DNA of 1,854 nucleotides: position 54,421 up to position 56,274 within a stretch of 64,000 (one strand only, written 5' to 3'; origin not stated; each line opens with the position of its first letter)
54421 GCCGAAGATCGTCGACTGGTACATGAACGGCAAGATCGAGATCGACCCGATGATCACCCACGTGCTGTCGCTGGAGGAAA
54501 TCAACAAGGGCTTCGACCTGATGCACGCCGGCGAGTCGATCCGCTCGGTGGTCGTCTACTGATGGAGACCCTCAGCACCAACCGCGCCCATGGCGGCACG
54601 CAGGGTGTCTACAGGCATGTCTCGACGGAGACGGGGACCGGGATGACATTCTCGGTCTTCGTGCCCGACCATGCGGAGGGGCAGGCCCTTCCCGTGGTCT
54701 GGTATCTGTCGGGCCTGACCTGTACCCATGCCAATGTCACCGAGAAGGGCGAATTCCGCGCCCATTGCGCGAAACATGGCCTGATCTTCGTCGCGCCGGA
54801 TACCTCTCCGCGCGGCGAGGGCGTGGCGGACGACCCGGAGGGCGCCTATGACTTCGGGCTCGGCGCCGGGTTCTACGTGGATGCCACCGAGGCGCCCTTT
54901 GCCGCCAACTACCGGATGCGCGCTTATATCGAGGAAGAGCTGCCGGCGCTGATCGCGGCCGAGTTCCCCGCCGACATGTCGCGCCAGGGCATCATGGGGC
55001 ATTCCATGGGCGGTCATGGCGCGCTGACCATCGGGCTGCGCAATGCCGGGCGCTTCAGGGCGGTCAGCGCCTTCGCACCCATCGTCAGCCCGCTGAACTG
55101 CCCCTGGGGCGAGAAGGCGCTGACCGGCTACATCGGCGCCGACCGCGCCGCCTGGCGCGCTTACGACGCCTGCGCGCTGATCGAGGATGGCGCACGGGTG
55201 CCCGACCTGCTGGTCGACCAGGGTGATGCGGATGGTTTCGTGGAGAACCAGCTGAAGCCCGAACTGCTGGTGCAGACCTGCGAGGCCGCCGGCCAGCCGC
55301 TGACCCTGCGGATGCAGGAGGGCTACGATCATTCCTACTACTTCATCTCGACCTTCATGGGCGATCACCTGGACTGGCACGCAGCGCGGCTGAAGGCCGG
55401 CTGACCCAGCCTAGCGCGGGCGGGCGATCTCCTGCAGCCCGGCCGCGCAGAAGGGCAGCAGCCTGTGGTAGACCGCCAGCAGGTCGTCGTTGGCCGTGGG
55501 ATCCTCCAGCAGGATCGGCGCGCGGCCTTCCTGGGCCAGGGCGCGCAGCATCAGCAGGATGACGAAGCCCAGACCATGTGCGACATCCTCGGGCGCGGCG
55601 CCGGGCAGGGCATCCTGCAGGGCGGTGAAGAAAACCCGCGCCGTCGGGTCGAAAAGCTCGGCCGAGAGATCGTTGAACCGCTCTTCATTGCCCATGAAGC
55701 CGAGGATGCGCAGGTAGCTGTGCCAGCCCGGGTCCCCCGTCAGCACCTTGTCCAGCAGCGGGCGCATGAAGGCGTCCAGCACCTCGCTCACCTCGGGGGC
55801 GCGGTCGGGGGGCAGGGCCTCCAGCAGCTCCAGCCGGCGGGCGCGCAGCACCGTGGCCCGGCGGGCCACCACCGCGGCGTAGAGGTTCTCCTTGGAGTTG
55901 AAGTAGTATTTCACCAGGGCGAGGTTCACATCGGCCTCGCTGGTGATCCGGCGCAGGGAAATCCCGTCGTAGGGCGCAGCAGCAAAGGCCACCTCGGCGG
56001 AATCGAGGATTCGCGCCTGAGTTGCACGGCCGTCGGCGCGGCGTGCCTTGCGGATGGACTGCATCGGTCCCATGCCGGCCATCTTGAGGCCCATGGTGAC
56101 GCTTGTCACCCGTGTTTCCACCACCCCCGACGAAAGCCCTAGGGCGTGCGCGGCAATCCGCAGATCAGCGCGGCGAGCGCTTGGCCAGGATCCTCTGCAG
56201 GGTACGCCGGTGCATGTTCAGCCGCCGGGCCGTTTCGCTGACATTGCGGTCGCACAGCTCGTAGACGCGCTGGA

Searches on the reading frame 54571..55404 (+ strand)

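Call 72: search_protein_families(library=ncbifam, proteins=[window:54571-55404:+], max_evalue=1e-10)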
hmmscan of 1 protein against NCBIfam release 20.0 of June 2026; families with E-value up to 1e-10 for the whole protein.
window:54571-55404:+ (277 aa): 2 families
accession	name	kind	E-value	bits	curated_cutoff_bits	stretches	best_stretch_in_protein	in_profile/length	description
TIGR02821.1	fghA_ester_D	equivalog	2.1e-123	411.3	281.7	1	1-274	3-275/275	S-formylglutathione hydrolase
NF050058.1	e_dPHAscl_type1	hypoth_equivalog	9.9e-11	41.6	150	0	21-245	4-213/276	extracellular catalytic domain type 1 short-chain-length polyhydroxyalkanoate depolymerase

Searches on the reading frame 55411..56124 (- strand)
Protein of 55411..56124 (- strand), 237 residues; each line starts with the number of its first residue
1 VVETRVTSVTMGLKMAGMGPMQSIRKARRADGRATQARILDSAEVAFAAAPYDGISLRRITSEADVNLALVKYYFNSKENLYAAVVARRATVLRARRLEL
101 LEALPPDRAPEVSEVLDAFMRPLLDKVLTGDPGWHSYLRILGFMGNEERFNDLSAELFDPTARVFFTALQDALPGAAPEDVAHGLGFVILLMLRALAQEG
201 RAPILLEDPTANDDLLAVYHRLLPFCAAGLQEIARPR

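Call 71: search_protein_families(library=pfam, proteins=[window:55411-56124:-], max_evalue=0.00001)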
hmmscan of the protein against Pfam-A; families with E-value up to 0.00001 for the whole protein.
window:55411-56124:- (237 aa): 2 families
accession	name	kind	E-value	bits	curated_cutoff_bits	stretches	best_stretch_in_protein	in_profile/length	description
PF17939.6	TetR_C_30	-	2.7e-25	89.3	26.3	1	117-229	1-115/115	Tetracyclin repressor-like, C-terminal domain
PF00440.29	TetR_N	-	2.9e-08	33.8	24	1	39-85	1-47/47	Bacterial regulatory proteins, tetR family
